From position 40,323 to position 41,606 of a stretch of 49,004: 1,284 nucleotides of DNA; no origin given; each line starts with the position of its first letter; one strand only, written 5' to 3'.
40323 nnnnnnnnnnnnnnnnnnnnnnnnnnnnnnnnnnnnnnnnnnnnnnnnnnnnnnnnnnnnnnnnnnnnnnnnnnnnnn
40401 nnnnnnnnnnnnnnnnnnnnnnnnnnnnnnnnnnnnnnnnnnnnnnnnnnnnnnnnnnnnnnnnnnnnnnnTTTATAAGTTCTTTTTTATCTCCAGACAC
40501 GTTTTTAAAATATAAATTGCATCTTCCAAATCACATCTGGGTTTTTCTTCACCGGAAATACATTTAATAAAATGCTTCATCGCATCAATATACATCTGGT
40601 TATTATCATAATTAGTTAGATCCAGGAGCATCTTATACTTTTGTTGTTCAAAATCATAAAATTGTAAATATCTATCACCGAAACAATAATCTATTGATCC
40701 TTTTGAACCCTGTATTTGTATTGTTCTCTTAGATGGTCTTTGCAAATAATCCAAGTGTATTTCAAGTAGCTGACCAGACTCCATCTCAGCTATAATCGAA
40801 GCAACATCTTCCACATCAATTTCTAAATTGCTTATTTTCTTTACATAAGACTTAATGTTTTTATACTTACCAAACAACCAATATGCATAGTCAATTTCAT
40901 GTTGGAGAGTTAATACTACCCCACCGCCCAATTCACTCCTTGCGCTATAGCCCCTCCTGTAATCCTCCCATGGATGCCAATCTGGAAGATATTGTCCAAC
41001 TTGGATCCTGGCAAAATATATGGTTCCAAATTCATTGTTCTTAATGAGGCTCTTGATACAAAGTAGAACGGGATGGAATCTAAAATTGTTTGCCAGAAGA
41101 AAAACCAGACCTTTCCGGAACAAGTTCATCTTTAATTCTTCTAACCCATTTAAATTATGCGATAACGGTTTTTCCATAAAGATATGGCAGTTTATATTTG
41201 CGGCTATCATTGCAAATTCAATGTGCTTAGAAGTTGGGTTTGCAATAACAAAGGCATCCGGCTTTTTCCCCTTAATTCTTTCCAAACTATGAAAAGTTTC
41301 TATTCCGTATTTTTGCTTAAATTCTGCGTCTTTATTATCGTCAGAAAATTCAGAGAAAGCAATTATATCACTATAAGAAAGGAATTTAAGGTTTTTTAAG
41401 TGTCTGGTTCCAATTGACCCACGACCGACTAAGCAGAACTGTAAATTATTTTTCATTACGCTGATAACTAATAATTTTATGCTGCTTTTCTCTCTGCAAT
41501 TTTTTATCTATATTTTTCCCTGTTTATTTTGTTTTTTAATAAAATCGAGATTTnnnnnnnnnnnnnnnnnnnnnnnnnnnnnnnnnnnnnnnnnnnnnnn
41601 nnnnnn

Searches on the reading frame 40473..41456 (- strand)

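Call 4: search_protein_families(library=pfam, proteins=[window:40473-41456:-], max_evalue=0.001)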
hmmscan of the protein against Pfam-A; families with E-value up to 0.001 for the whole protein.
window:40473-41456:- (327 aa): 3 families
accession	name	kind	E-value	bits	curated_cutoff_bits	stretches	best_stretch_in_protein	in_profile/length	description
PF22725.1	GFO_IDH_MocA_C3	-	6.7e-17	62.1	27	1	134-255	4-123/124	GFO/IDH/MocA C-terminal domain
PF01408.29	GFO_IDH_MocA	-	4e-14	53.8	24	1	7-118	3-115/120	Oxidoreductase family, NAD-binding Rossmann fold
PF02894.22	GFO_IDH_MocA_C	-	4.3e-13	50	22.9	1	135-319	1-202/218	Oxidoreductase family, C-terminal alpha/beta domain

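Call 75: search_protein_families(library=ncbifam, proteins=[window:40473-41456:-], max_evalue=1e-10)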
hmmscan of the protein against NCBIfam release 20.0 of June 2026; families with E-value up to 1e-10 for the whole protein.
window:40473-41456:- (327 aa): 3 families
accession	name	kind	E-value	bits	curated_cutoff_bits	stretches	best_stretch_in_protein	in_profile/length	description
TIGR04380.1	myo_inos_iolG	equivalog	5.1e-24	84.8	355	1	5-324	2-320/330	inositol 2-dehydrogenase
NF040723.1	UDP-GlcNAcDh_Arch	equivalog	6.6e-22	78.4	450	1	6-322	2-296/302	UDP-N-acetylglucosamine 3-dehydrogenase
NF052479.1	LevoglcsnDh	equivalog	1.2e-12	47.3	650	1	42-207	48-214/386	levoglucosan dehydrogenase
